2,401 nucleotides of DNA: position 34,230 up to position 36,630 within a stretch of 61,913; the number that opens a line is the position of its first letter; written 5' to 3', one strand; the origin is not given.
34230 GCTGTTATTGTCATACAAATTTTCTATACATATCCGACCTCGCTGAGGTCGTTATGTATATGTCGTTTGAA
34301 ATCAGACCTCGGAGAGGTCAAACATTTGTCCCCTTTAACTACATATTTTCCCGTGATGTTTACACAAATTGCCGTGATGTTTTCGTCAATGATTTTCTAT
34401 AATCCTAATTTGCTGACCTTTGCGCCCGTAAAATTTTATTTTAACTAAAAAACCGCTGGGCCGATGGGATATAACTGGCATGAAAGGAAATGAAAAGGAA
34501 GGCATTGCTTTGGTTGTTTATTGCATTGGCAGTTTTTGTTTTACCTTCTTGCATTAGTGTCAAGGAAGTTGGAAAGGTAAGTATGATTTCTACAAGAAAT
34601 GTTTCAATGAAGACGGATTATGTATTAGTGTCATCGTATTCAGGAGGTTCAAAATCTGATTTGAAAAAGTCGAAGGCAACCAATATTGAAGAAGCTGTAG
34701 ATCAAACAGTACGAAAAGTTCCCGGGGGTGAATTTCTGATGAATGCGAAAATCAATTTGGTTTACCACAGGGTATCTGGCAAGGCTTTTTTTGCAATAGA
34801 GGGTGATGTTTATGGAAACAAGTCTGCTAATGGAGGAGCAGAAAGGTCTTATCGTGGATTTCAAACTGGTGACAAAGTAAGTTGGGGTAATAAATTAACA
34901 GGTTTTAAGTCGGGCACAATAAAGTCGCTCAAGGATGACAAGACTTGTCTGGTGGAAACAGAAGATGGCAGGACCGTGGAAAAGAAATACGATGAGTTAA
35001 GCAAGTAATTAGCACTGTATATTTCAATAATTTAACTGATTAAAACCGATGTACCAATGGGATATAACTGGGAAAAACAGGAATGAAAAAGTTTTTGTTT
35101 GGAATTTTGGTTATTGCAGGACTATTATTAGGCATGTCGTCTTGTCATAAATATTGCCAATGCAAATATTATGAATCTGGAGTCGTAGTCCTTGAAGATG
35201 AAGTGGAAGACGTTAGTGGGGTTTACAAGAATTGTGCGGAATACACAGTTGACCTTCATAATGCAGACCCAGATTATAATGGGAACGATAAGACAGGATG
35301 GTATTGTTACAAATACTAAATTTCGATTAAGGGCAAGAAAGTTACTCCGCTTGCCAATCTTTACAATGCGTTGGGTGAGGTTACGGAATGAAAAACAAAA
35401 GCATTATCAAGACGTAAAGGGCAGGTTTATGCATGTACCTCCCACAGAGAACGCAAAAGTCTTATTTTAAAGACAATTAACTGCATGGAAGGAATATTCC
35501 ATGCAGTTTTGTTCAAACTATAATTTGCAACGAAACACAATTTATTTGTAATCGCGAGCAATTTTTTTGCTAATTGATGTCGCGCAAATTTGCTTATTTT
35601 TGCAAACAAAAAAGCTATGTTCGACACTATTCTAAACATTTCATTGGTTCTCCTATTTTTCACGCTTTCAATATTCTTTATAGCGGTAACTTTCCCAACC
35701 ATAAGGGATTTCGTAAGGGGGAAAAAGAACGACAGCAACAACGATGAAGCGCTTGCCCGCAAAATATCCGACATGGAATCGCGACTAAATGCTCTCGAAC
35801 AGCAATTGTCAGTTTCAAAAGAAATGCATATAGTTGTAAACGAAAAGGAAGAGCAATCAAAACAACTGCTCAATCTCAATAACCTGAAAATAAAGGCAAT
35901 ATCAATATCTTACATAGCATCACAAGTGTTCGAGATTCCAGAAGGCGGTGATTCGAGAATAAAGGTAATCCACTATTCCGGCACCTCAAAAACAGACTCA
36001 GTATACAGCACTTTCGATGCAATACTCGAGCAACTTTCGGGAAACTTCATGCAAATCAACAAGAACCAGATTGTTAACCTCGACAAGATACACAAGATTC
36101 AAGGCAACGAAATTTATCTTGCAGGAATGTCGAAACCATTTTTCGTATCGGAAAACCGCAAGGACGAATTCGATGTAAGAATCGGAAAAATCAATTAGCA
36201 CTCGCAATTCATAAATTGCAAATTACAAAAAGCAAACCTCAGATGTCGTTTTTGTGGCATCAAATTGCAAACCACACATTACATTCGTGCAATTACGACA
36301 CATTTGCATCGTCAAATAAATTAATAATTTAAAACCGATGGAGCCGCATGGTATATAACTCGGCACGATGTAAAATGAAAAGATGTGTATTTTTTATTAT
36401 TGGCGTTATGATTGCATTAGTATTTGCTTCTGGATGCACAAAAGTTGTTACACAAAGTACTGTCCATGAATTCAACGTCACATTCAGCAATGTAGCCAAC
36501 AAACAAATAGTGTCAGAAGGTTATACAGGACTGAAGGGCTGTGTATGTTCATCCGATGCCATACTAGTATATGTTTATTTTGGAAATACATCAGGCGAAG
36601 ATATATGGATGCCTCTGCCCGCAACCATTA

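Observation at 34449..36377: Conserved ~30-nt leader at a fixed 11-nt distance from three lipoprotein start codons, carrying a 9-codon uORF whose stop overlaps the main ATG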

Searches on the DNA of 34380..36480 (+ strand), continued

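Call 72: search_with_rna_model(model_id=R1, sources=[L302, L303, L304, L305, L306, L307, L308, L309, L310, L311], max_evalue=0.01)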
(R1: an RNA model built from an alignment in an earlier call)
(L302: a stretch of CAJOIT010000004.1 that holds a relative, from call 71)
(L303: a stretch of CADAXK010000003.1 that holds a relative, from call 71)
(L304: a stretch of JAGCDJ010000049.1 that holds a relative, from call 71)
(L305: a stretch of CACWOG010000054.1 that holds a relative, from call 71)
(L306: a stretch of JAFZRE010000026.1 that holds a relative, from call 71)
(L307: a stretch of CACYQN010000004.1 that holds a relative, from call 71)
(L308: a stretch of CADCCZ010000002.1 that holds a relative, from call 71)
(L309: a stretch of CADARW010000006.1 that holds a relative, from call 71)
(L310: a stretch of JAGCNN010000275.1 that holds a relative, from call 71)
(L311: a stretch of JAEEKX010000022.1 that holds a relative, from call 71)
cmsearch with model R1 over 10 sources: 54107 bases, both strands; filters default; matches with E-value up to 0.01: 18.
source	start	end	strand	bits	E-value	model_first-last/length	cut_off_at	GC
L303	1038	1081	+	54.3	4.1e-13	1-44/44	no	0.45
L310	1216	1259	+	53.6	6.5e-13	1-44/44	no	0.43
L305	1285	1328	+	50.1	6e-12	1-44/44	no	0.45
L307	1707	1750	+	50.1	6e-12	1-44/44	no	0.45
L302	1122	1165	+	46.7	5.2e-11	1-44/44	no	0.45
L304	1084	1127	+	46.7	5.2e-11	1-44/44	no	0.45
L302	1444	1489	+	45.4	1.2e-10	1-44/44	no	0.48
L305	1875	1918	+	44.2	2.6e-10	1-44/44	no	0.43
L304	1443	1488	+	42.8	6.2e-10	1-44/44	no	0.46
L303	3210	3254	+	40.3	3e-09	1-44/44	no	0.44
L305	3210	3255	+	37.8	1.5e-08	1-44/44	no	0.46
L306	3210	3255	+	37.8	1.5e-08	1-44/44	no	0.46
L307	3210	3255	+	37.8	1.5e-08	1-44/44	no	0.46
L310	3205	3250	+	37.7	1.6e-08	1-44/44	no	0.46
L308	3216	3261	+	36.8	2.8e-08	1-44/44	no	0.48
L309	3216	3261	+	36.8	2.8e-08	1-44/44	no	0.48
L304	3211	3256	+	33.1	3e-07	1-44/44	no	0.43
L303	1459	1504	+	32.4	4.7e-07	1-44/44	no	0.43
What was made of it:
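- Orthologous loci hold 0-2 such genes in the same gap (call 72).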

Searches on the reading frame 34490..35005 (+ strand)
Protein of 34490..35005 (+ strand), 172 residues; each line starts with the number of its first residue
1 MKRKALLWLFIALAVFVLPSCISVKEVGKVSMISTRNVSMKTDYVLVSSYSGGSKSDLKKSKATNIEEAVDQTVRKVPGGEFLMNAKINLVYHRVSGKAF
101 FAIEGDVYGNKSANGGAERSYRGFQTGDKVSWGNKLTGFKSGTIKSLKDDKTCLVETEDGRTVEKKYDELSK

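Call 6: search_protein_families(library=pfam, proteins=[window:34490-35005:+], max_evalue=0.1)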
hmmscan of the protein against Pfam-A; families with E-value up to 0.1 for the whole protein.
window:34490-35005:+ (172 aa): 2 families
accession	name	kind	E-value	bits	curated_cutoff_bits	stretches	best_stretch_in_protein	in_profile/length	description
PF02736.25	Myosin_N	-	5.3e-05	23.4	27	1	138-169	14-44/45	Myosin N-terminal SH3-like domain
PF06692.16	MNSV_P7B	-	0.051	14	22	0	5-50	16-58/61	Melon necrotic spot virus P7B protein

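Call 7: search_protein_families(library=ncbifam, proteins=[window:34490-35005:+], max_evalue=0.1)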
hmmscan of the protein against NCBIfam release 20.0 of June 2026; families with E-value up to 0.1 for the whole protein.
window:34490-35005:+ (172 aa): 3 families
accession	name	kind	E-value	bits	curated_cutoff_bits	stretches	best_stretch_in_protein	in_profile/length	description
NF006345.0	PRK08572.1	equivalog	0.0027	17.6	120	0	18-49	74-105/111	30S ribosomal protein S17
TIGR03630.1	uS17_arch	equivalog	0.013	15.5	105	1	18-48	70-100/102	30S ribosomal protein S17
NF011230.0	PRK14637.1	equivalog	0.046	13.4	159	0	132-172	105-143/152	ribosome maturation factor RimP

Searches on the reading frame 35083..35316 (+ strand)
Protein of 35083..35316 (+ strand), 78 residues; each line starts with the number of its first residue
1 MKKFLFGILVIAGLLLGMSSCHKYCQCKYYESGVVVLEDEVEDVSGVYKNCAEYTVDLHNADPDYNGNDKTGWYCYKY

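Call 6: search_protein_families(library=pfam, proteins=[window:35083-35316:+], max_evalue=0.1)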
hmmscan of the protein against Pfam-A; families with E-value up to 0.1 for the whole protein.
window:35083-35316:+ (78 aa): 1 family
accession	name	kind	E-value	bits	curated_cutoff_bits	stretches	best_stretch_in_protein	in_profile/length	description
PF25686.1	Betaherpes_U91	-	0.031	14.2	27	1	37-68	52-83/157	Betaherpesvirus U91 protein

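Call 7: search_protein_families(library=ncbifam, proteins=[window:35083-35316:+], max_evalue=0.1)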
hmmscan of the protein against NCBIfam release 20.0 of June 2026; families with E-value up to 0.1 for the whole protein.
window:35083-35316:+ (78 aa): 3 families
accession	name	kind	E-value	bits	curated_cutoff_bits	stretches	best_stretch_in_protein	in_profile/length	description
NF000448.2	blaACI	exception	0.021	14.3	640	1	1-52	1-48/284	ACI family class A beta-lactamase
TIGR04429.1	Phr_nterm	subfamily_domain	0.026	15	25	1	1-23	1-26/28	Phr family secreted Rap phosphatase inhibitor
NF050142.1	PG1828_fam_lipo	equivalog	0.031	15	50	1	1-23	1-21/59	PG1828 family lipoprotein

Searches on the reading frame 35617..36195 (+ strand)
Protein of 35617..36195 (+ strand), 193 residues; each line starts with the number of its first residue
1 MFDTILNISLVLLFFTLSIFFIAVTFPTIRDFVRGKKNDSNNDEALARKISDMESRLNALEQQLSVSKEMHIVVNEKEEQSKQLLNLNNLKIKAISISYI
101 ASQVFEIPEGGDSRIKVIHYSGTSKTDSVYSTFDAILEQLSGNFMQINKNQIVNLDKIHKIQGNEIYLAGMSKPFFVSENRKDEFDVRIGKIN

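Call 6: search_protein_families(library=pfam, proteins=[window:35617-36195:+], max_evalue=0.1)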
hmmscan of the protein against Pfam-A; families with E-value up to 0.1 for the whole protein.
window:35617-36195:+ (193 aa): 6 families
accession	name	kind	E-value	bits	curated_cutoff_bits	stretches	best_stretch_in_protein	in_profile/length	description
PF04397.21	LytTR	-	2.3e-08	34.6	22.6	1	117-186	20-94/98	LytTr DNA-binding domain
PF14073.11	Cep57_CLD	-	0.0066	16.9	28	1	36-83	52-97/178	Centrosome localisation domain of Cep57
PF06825.17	HSBP1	-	0.0096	16.2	28.6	1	46-65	25-44/51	Heat shock factor binding protein 1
PF08616.15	SPA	-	0.023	15.2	22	1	113-187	24-100/113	Stabilization of polarity axis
PF01105.29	EMP24_GP25L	-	0.023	15.2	25.9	1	36-98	99-161/182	emp24/gp25L/p24 family/GOLD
PF11180.13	DUF2968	-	0.079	13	27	0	43-84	108-149/180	Protein of unknown function (DUF2968)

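Call 7: search_protein_families(library=ncbifam, proteins=[window:35617-36195:+], max_evalue=0.1)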
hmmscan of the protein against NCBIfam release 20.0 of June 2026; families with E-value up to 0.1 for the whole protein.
window:35617-36195:+ (193 aa): 0 families

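Call 71: find_related_loci(query=window:35617-36195:+, collection=genome_contigs, flank=2500)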
Query window:35617-36195:+ (193 aa) in genome_contigs; peptide patterns used: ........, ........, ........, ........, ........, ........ (x = any residue, [..] = any of these).
106 stretches matched a pattern; 10 encode a relative of the query (tblastn E <= 1e-3); 10 distinct loci.
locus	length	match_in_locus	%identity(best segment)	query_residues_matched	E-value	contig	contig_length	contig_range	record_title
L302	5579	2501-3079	97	1-193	1e-125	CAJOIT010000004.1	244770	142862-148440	uncultured Bacteroidales bacterium isolate Red_deer_4_mag_224 genome assembly, contig: scaffold_12, whole genome shotgun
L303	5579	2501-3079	97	1-193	1e-124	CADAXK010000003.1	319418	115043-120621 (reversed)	MAG: uncultured Bacteroidia bacterium isolate RUG13712 genome assembly, contig: RUG13712_asm_3, whole genome shotgun seq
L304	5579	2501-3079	96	1-193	2e-124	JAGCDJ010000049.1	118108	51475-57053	MAG: Bacteroidales bacterium isolate RGIG9689 Yak_Omasum-2__c901672, whole genome shotgun sequence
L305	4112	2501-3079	85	1-193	2e-110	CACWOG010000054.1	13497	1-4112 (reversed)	MAG: uncultured Bacteroidia bacterium isolate RUG10760 genome assembly, contig: RUG10760_asm_54, whole genome shotgun se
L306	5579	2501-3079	85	1-193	2e-110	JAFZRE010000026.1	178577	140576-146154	MAG: Bacteroidales bacterium isolate RGIG8023 Water_buffalos_Rumen-1__c576807, whole genome shotgun sequence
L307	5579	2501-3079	85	1-193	4e-110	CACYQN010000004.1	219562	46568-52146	MAG: uncultured Bacteroidia bacterium isolate RUG12182 genome assembly, contig: RUG12182_asm_4, whole genome shotgun seq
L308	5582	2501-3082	80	1-193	2e-103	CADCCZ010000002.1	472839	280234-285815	MAG: uncultured Bacteroidia bacterium isolate RUG14538 genome assembly, contig: RUG14538_asm_2, whole genome shotgun seq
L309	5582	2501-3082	80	1-193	3e-103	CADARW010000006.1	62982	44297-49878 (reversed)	MAG: uncultured Bacteroidia bacterium isolate RUG13567 genome assembly, contig: RUG13567_asm_6, whole genome shotgun seq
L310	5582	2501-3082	79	1-193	8e-94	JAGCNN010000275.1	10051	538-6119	MAG: Bacteroidales bacterium isolate RGIG9953 Yak_Reticulum-1__c1253195, whole genome shotgun sequence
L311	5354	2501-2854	58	76-192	8e-41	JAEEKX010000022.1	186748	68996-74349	MAG: Bacteroidales bacterium isolate Tb.RUG.202 k141_5997458_flag=1_multi=25.0000_len=186748, whole genome shotgun seque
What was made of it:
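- On LytTR-regulator binding site: The other 10 LytTR-bearing loci came from a separate scan for LytTR relatives (calls 71, 72).
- Tried and rejected: A separate scan for LytTR relatives shows the arrangement is conserved within that lineage (calls 71, 72).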
